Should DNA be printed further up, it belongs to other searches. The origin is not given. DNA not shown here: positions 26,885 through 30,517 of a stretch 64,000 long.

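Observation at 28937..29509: LeuRS carries an in-frame ~190-aa insertion containing an apparently intact DUF559 (Vsr-like endonuclease) domain at the entry to the CP1 editing domain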

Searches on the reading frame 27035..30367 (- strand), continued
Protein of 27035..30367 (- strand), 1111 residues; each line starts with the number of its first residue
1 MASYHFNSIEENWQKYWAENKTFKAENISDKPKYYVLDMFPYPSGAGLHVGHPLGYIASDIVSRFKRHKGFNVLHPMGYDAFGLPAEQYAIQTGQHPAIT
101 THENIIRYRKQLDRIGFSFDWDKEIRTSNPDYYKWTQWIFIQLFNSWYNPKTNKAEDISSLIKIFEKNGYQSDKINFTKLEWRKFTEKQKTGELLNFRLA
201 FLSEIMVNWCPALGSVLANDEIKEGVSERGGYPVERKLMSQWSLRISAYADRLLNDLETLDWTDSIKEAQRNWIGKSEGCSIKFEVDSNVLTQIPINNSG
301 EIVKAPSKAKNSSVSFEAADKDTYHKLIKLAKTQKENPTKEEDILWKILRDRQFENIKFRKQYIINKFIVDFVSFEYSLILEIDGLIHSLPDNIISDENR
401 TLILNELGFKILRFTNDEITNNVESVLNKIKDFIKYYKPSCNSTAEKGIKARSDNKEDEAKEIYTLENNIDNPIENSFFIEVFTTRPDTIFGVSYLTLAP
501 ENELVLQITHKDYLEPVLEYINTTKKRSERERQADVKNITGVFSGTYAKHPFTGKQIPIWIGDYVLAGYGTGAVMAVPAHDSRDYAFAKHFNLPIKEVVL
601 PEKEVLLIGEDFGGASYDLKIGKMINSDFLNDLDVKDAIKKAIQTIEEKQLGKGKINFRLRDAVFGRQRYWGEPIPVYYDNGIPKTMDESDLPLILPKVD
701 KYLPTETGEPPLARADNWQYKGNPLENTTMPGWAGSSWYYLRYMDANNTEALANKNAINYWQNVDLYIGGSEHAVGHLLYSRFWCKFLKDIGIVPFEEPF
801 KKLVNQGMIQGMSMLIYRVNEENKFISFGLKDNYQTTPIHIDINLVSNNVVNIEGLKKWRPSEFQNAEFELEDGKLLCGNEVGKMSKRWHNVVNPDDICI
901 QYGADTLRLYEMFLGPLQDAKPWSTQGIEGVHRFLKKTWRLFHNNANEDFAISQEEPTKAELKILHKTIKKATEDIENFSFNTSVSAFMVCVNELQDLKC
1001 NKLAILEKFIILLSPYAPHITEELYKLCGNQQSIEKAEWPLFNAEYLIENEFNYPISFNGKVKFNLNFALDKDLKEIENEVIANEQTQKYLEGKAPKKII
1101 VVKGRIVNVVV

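Call 11: search_protein_families(library=pfam, proteins=[P0005, P0016, P0079, P0106, P0094, P0108, P0113, P0086], max_evalue=0.001)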
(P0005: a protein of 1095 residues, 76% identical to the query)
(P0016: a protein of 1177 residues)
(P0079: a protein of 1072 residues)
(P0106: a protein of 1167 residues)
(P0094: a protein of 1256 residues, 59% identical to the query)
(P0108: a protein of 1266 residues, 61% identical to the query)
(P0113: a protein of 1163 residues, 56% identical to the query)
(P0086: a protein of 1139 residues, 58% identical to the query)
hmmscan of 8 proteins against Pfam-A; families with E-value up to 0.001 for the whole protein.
P0005 (1095 aa): 5 families
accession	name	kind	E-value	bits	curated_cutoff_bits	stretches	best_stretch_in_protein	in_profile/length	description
PF13603.12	tRNA-synt_1_2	-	3.1e-62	209.8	25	1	271-438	1-166/185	Leucyl-tRNA synthetase, editing domain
PF00133.28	tRNA-synt_1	-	1e-32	113.9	22.7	2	13-145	2-152/414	tRNA synthetases class I (I, L, M and V)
PF04480.18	DUF559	-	4.9e-29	100.8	20.6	1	473-576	5-106/109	Protein of unknown function (DUF559)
PF08264.19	Anticodon_1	-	1e-18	68.1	25.1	1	946-1059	5-145/148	Anticodon-binding domain of tRNA ligase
PF09334.17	tRNA-synt_1g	-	8.8e-18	64.7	20.1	1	39-143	6-107/391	tRNA synthetases class I (M)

P0016 (1177 aa): 5 families
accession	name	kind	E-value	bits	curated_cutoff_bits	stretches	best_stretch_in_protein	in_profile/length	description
PF13603.12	tRNA-synt_1_2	-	5.6e-59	199.2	25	1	271-425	1-152/185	Leucyl-tRNA synthetase, editing domain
PF00133.28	tRNA-synt_1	-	1.8e-31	109.8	22.7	2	13-269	2-219/414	tRNA synthetases class I (I, L, M and V)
PF04480.18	DUF559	-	7.4e-29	100.3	20.6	1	478-582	3-105/109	Protein of unknown function (DUF559)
PF08264.19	Anticodon_1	-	1.2e-19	71.1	25.1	1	1028-1141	5-145/148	Anticodon-binding domain of tRNA ligase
PF09334.17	tRNA-synt_1g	-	5.8e-19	68.6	20.1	1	39-155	6-119/391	tRNA synthetases class I (M)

P0079 (1072 aa): 6 families
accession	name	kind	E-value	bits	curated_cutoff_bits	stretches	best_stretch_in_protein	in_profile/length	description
PF13603.12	tRNA-synt_1_2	-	1.9e-65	220.3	25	1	277-461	1-183/185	Leucyl-tRNA synthetase, editing domain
PF04480.18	DUF559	-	2.5e-36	124.3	20.6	1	566-669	4-108/109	Protein of unknown function (DUF559)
PF00133.28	tRNA-synt_1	-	2.5e-29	102.7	22.7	2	12-144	2-152/414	tRNA synthetases class I (I, L, M and V)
PF09334.17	tRNA-synt_1g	-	1.5e-19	70.4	20.1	1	38-143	6-108/391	tRNA synthetases class I (M)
PF08264.19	Anticodon_1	-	3.5e-19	69.6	25.1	1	923-1034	5-143/148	Anticodon-binding domain of tRNA ligase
PF18741.7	MTES_1575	-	0.00034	21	38.2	1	585-666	7-93/96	REase_MTES_1575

P0106 (1167 aa): 6 families
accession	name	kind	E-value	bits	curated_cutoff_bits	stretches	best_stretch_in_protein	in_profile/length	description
PF13603.12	tRNA-synt_1_2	-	5.5e-61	205.7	25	1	307-490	1-182/185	Leucyl-tRNA synthetase, editing domain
PF04480.18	DUF559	-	2.6e-35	121.1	20.6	1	593-698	2-108/109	Protein of unknown function (DUF559)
PF00133.28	tRNA-synt_1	-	2e-32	112.9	22.7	2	49-182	1-152/414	tRNA synthetases class I (I, L, M and V)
PF09334.17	tRNA-synt_1g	-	6e-20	71.8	20.1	1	76-182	6-109/391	tRNA synthetases class I (M)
PF08264.19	Anticodon_1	-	1.5e-18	67.6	25.1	1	1018-1129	5-143/148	Anticodon-binding domain of tRNA ligase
PF18741.7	MTES_1575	-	6.3e-05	23.4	38.2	1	624-698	15-96/96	REase_MTES_1575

P0094 (1256 aa): 6 families
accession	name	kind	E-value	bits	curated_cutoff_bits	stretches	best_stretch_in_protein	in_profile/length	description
PF04480.18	DUF559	-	3.1e-70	233.4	20.6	2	703-806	4-108/109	Protein of unknown function (DUF559)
PF13603.12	tRNA-synt_1_2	-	2.5e-57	193.8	25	1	438-598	20-183/185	Leucyl-tRNA synthetase, editing domain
PF00133.28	tRNA-synt_1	-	4.9e-30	105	22.7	2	12-280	2-225/414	tRNA synthetases class I (I, L, M and V)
PF09334.17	tRNA-synt_1g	-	2.7e-20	72.9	20.1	1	38-144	6-109/391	tRNA synthetases class I (M)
PF08264.19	Anticodon_1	-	2.4e-18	66.8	25.1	1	1107-1217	5-142/148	Anticodon-binding domain of tRNA ligase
PF18741.7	MTES_1575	-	5.1e-10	39.7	38.2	2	340-426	7-96/96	REase_MTES_1575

P0108 (1266 aa): 6 families
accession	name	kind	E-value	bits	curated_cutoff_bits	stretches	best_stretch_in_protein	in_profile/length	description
PF04480.18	DUF559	-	1.3e-68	228.2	20.6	2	713-816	4-108/109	Protein of unknown function (DUF559)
PF13603.12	tRNA-synt_1_2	-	1.1e-57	195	25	1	439-608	16-183/185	Leucyl-tRNA synthetase, editing domain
PF00133.28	tRNA-synt_1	-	7e-28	97.9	22.7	2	12-145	2-153/414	tRNA synthetases class I (I, L, M and V)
PF09334.17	tRNA-synt_1g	-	5.6e-20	71.9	20.1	1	38-155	6-120/391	tRNA synthetases class I (M)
PF08264.19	Anticodon_1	-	1.6e-18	67.4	25.1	1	1117-1229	5-144/148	Anticodon-binding domain of tRNA ligase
PF18741.7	MTES_1575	-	1.6e-10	41.4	38.2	2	338-426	5-96/96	REase_MTES_1575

P0113 (1163 aa): 6 families
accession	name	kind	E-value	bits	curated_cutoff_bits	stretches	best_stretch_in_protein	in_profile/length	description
PF13603.12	tRNA-synt_1_2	-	8.1e-59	198.7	25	1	537-698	22-182/185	Leucyl-tRNA synthetase, editing domain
PF04480.18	DUF559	-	1.7e-33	115.2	20.6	1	361-467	3-108/109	Protein of unknown function (DUF559)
PF00133.28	tRNA-synt_1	-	2e-32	112.9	22.7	2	12-280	2-226/414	tRNA synthetases class I (I, L, M and V)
PF09334.17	tRNA-synt_1g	-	8.1e-21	74.7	20.1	2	38-144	6-109/391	tRNA synthetases class I (M)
PF08264.19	Anticodon_1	-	3e-20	73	25.1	1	1015-1128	5-145/148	Anticodon-binding domain of tRNA ligase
PF18741.7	MTES_1575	-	1.9e-06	28.3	38.2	1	386-467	10-96/96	REase_MTES_1575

P0086 (1139 aa): 6 families
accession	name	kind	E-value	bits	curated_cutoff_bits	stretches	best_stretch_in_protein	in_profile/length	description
PF13603.12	tRNA-synt_1_2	-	1.3e-57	194.7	25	1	516-673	21-181/185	Leucyl-tRNA synthetase, editing domain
PF00133.28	tRNA-synt_1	-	4.3e-32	111.8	22.7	2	12-144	2-152/414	tRNA synthetases class I (I, L, M and V)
PF04480.18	DUF559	-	1.7e-30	105.5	20.6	1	337-443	3-108/109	Protein of unknown function (DUF559)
PF08264.19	Anticodon_1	-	2.6e-20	73.2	25.1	1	991-1104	5-145/148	Anticodon-binding domain of tRNA ligase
PF09334.17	tRNA-synt_1g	-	1.1e-19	71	20.1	1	38-142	6-107/391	tRNA synthetases class I (M)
PF18741.7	MTES_1575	-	1.5e-05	25.4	38.2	1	363-439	11-92/96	REase_MTES_1575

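Call 20: find_encoding_contigs(protein=P0007, flank=10000, max_places=2)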
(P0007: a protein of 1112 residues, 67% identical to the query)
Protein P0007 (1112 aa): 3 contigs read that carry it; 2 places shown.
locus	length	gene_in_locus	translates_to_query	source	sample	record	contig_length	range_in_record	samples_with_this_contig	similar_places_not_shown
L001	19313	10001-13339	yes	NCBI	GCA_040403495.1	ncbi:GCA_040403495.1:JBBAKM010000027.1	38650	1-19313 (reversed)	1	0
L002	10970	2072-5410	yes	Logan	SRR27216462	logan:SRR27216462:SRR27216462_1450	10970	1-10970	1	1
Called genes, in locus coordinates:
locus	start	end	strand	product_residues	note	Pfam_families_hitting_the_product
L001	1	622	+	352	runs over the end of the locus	PF00160:Pro_isomerase, PF00254:FKBP_C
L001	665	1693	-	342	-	PF02424:ApbE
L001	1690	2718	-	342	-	PF14238:DUF4340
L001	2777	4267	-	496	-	PF00478:IMPDH, PF00571:CBS, PF03060:NMO, PF01070:FMN_dh (weak)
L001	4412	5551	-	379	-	PF01979:Amidohydro_1, PF07969:Amidohydro_3 (weak)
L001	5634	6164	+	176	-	PF25084:LbH_EIF2B, PF00132:Hexapep (weak)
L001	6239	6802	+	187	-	PF08712:Nfu_N, PF01106:NifU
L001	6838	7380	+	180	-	-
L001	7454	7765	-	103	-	-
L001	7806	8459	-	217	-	PF02666:PS_Dcarbxylase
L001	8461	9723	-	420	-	PF02812:ELFV_dehydrog_N, PF00208:ELFV_dehydrog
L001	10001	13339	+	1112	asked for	PF00133:tRNA-synt_1, PF09334:tRNA-synt_1g, PF04480:DUF559, PF13603:tRNA-synt_1_2, PF08264:Anticodon_1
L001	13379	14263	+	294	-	PF03781:FGE-sulfatase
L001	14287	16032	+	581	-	PF00664:ABC_membrane, PF00005:ABC_tran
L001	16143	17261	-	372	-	PF18962:Por_Secre_tail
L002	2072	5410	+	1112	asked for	PF00133:tRNA-synt_1, PF09334:tRNA-synt_1g, PF04480:DUF559, PF13603:tRNA-synt_1_2, PF08264:Anticodon_1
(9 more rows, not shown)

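Call 21: find_encoding_contigs(protein=P0008, flank=10000, max_places=2)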
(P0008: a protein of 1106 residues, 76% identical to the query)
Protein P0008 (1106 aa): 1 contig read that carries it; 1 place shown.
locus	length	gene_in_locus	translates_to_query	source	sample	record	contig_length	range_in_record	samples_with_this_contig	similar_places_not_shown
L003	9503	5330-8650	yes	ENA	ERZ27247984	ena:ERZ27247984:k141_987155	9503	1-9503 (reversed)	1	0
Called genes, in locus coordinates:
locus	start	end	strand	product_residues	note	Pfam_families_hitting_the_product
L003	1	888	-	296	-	?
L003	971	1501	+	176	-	PF25084:LbH_EIF2B, PF00132:Hexapep (weak)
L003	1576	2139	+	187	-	PF08712:Nfu_N, PF01106:NifU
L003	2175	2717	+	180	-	-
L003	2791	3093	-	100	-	-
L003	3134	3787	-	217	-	PF02666:PS_Dcarbxylase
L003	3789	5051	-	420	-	PF02812:ELFV_dehydrog_N, PF00208:ELFV_dehydrog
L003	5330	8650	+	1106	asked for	PF00133:tRNA-synt_1, PF09334:tRNA-synt_1g, PF13603:tRNA-synt_1_2, PF04480:DUF559, PF08264:Anticodon_1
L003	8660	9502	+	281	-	?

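Call 24: find_encoding_contigs(protein=P0015, flank=10000, max_places=1)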
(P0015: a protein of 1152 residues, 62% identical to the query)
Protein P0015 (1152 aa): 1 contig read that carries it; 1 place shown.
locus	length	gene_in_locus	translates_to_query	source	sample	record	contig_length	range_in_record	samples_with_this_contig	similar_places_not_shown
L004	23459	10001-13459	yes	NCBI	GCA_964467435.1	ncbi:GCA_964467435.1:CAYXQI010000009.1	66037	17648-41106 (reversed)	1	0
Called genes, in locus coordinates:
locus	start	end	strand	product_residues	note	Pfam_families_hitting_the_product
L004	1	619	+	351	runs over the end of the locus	PF00160:Pro_isomerase, PF00254:FKBP_C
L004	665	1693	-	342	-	PF02424:ApbE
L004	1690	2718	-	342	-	PF14238:DUF4340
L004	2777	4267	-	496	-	PF00478:IMPDH, PF00571:CBS, PF03060:NMO, PF01070:FMN_dh (weak)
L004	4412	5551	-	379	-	PF01979:Amidohydro_1, PF07969:Amidohydro_3 (weak)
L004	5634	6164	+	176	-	PF25084:LbH_EIF2B, PF00132:Hexapep (weak)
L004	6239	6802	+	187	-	PF08712:Nfu_N, PF01106:NifU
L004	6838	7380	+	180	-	-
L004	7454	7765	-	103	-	-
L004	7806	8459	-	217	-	PF02666:PS_Dcarbxylase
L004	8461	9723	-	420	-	PF02812:ELFV_dehydrog_N, PF00208:ELFV_dehydrog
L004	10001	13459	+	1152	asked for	PF00133:tRNA-synt_1, PF09334:tRNA-synt_1g, PF04480:DUF559, PF13603:tRNA-synt_1_2, PF00133:tRNA-synt_1 (weak), PF08264:Anticodon_1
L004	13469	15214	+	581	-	PF00664:ABC_membrane, PF00005:ABC_tran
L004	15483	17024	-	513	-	PF00587:tRNA-synt_2b, PF03129:HGTP_anticodon, PF09180:ProRS-C_1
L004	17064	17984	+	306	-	-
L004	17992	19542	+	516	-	PF03349:Toluene_X (faint)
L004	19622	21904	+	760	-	-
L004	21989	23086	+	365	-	PF00092:VWA (faint), PF27098:Rv0959_3rd, PF13519:VWA_2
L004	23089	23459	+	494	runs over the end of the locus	PF07728:AAA_5 (faint)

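Call 25: find_encoding_contigs(protein=P0094, flank=10000, max_places=1)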
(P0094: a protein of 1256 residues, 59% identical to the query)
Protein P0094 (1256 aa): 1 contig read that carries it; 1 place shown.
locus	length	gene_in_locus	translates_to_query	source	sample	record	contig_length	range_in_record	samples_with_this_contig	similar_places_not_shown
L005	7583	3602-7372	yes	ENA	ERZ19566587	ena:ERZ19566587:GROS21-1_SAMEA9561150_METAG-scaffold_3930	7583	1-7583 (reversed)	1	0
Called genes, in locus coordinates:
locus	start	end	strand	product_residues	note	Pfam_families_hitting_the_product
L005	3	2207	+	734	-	?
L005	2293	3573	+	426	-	PF00202:Aminotran_3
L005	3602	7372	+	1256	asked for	PF00133:tRNA-synt_1, PF09334:tRNA-synt_1g, PF18741:MTES_1575 (faint), PF04480:DUF559, PF13603:tRNA-synt_1_2, PF04480:DUF559, PF08264:Anticodon_1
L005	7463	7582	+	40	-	?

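Call 26: find_encoding_contigs(protein=P0079, flank=10000, max_places=1)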
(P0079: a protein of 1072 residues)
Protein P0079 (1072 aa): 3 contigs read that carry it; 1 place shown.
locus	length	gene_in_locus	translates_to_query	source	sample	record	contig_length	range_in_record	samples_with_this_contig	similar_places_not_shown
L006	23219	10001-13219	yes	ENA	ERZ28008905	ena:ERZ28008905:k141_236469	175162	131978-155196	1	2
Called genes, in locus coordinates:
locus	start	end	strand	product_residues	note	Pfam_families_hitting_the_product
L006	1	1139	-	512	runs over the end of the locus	PF05362:Lon_C (weak), PF13541:ChlI, PF00493:MCM (weak), PF01078:Mg_chelatase, PF07728:AAA_5, PF13335:Mg_chelatase_C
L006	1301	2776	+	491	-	-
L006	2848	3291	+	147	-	-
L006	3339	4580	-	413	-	-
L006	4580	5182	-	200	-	PF01583:APS_kinase, PF13671:AAA_33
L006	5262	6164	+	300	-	PF01791:DeoC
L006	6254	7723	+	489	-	PF00171:Aldedh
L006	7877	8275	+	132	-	PF13366:PDDEXK_3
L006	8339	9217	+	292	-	PF00171:Aldedh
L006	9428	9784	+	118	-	PF18962:Por_Secre_tail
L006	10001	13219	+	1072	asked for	PF00133:tRNA-synt_1, PF09334:tRNA-synt_1g, PF13603:tRNA-synt_1_2, PF04480:DUF559, PF08264:Anticodon_1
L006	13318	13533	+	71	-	-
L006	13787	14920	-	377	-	PF25973:BSH_CzcB (weak)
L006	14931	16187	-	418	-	PF02321:OEP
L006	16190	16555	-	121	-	PF05635:23S_rRNA_IVP, PF22296:bAvd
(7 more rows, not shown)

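Call 27: find_encoding_contigs(protein=P0002, flank=10000, max_places=1)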
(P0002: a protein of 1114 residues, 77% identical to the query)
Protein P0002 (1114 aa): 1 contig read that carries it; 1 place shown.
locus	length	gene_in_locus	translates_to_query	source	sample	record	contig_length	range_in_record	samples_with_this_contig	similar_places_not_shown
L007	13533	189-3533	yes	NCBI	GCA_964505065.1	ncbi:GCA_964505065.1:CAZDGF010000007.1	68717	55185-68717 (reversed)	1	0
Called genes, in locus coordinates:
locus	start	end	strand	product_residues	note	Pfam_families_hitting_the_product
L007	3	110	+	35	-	?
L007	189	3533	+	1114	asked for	PF00133:tRNA-synt_1, PF09334:tRNA-synt_1g, PF04480:DUF559, PF13603:tRNA-synt_1_2, PF08264:Anticodon_1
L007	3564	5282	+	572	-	-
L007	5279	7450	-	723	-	PF06452:CBM9_1 (weak), PF19313:DUF5916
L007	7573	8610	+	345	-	PF01594:AI-2E_transport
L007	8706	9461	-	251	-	PF01884:PcrB, PF00977:His_biosynth (weak)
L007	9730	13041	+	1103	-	PF08471:Ribonuc_red_2_N, PF02867:Ribonuc_red_lgC, PF12637:TSCPD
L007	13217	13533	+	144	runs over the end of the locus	PF01797:Y1_Tnp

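Call 28: find_encoding_contigs(protein=P0003, flank=10000, max_places=1)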
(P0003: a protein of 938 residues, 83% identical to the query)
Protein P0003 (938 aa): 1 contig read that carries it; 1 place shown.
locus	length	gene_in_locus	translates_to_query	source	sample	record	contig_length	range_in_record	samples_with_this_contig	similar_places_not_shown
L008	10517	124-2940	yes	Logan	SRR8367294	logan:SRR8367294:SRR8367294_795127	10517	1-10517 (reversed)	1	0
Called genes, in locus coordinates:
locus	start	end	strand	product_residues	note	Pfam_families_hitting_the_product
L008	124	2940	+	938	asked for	PF00133:tRNA-synt_1, PF09334:tRNA-synt_1g, PF13603:tRNA-synt_1_2, PF08264:Anticodon_1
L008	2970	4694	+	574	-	-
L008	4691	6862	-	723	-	PF06452:CBM9_1 (weak), PF19313:DUF5916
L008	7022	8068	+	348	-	PF01594:AI-2E_transport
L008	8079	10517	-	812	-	?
